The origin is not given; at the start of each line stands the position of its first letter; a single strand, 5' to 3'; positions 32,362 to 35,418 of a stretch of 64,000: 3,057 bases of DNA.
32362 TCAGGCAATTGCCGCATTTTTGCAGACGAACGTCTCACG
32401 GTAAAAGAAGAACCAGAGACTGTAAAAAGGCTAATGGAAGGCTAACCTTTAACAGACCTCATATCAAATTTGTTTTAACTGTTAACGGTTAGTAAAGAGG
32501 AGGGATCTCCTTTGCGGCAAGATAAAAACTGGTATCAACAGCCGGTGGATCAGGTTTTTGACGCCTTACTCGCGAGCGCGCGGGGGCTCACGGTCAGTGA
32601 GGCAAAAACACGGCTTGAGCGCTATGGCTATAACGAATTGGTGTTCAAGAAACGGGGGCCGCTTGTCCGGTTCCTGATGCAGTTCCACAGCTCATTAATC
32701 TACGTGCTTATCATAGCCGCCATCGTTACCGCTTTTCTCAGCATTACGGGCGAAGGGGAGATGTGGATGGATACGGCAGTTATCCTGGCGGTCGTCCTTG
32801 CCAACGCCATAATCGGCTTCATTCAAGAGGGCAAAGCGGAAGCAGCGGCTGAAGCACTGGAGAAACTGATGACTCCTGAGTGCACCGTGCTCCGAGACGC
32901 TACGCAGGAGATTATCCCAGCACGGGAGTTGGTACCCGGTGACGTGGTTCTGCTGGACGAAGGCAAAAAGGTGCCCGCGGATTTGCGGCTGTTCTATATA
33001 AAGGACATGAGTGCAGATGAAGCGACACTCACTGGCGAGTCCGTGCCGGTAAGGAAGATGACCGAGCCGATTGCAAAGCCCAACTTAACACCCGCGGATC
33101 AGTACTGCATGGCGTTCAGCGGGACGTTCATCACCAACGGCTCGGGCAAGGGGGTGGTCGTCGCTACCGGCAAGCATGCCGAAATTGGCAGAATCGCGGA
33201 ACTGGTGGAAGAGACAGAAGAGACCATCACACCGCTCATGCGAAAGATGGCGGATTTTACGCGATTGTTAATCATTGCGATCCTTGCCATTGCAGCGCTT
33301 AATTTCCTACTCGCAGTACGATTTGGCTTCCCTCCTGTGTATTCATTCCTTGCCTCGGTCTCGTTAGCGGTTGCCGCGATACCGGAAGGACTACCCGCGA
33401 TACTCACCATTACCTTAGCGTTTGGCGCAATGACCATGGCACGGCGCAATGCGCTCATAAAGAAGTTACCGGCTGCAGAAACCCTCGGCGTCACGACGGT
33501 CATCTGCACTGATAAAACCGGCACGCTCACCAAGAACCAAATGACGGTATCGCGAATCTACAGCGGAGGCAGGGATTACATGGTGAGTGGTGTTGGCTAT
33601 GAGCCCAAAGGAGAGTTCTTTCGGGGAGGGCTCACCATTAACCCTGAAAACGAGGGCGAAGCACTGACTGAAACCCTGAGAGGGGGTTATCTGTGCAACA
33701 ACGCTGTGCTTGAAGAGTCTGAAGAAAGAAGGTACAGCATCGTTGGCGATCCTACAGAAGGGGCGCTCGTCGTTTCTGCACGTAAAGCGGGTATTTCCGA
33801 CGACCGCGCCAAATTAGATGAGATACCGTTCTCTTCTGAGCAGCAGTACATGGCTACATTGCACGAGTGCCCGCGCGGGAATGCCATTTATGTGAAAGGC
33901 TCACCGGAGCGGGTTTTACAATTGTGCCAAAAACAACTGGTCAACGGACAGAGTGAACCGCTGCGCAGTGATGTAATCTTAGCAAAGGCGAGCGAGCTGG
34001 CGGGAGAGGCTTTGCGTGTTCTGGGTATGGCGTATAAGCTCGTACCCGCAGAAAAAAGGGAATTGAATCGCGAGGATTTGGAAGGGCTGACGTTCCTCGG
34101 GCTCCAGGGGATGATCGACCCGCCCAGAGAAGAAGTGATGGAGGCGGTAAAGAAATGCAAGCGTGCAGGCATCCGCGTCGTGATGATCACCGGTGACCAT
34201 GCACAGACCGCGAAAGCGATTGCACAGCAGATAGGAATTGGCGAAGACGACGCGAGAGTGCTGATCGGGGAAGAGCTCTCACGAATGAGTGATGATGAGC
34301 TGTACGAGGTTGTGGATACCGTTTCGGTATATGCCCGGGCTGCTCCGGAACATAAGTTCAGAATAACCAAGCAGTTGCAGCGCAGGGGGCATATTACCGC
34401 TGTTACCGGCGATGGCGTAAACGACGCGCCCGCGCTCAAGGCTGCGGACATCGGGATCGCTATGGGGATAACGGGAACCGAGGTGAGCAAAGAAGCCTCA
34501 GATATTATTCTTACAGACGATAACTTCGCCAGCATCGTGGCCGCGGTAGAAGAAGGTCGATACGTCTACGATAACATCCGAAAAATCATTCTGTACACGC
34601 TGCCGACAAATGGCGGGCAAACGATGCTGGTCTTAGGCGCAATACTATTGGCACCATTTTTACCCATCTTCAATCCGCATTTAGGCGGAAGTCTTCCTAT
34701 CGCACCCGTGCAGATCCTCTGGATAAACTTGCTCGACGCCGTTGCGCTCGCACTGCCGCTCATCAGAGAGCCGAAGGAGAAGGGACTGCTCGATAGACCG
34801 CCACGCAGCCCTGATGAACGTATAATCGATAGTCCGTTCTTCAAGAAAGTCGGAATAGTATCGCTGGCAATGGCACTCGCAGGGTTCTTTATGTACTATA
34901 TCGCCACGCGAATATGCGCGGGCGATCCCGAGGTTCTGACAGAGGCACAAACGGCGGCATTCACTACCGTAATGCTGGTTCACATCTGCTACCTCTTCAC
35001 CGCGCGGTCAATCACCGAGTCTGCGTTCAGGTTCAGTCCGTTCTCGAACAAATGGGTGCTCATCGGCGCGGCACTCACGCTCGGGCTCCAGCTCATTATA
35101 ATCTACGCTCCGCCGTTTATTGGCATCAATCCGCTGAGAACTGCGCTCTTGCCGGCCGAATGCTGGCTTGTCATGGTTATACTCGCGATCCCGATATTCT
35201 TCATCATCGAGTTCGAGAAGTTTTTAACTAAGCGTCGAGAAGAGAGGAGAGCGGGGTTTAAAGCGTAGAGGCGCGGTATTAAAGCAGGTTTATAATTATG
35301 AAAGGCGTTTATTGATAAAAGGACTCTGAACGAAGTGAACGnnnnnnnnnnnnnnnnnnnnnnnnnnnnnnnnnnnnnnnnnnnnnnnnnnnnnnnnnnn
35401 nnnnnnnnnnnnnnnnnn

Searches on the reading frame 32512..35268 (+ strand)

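Call 47: search_protein_families(library=pfam, proteins=[window:32512-35268:+], max_evalue=0.0001)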
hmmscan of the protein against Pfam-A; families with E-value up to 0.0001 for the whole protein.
window:32512-35268:+ (918 aa): 7 families
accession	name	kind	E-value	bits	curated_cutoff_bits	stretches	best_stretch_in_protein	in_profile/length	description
PF00122.25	E1-E2_ATPase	-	2.8e-51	174.1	28.1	1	119-312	2-181/181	E1-E2 ATPase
PF00689.26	Cation_ATPase_C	-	5.9e-43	147.1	27.3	1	728-905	2-175/175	Cation transporting ATPase, C-terminus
PF00702.32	Hydrolase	-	5.5e-19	69.7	26.4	1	330-646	3-191/191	haloacid dehalogenase-like hydrolase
PF13246.12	Cation_ATPase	-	7.6e-18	64.8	21.7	1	394-474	2-90/91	Cation transport ATPase (P-type)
PF00690.31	Cation_ATPase_N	-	7.6e-17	61.2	20.4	1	7-72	1-68/69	Cation transporter/ATPase, N-terminus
PF08282.18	Hydrolase_3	-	7.8e-07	29.5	20.9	0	619-676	196-252/255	haloacid dehalogenase-like hydrolase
PF12710.13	HAD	-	2.2e-06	28.7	27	1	538-643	86-189/189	haloacid dehalogenase-like hydrolase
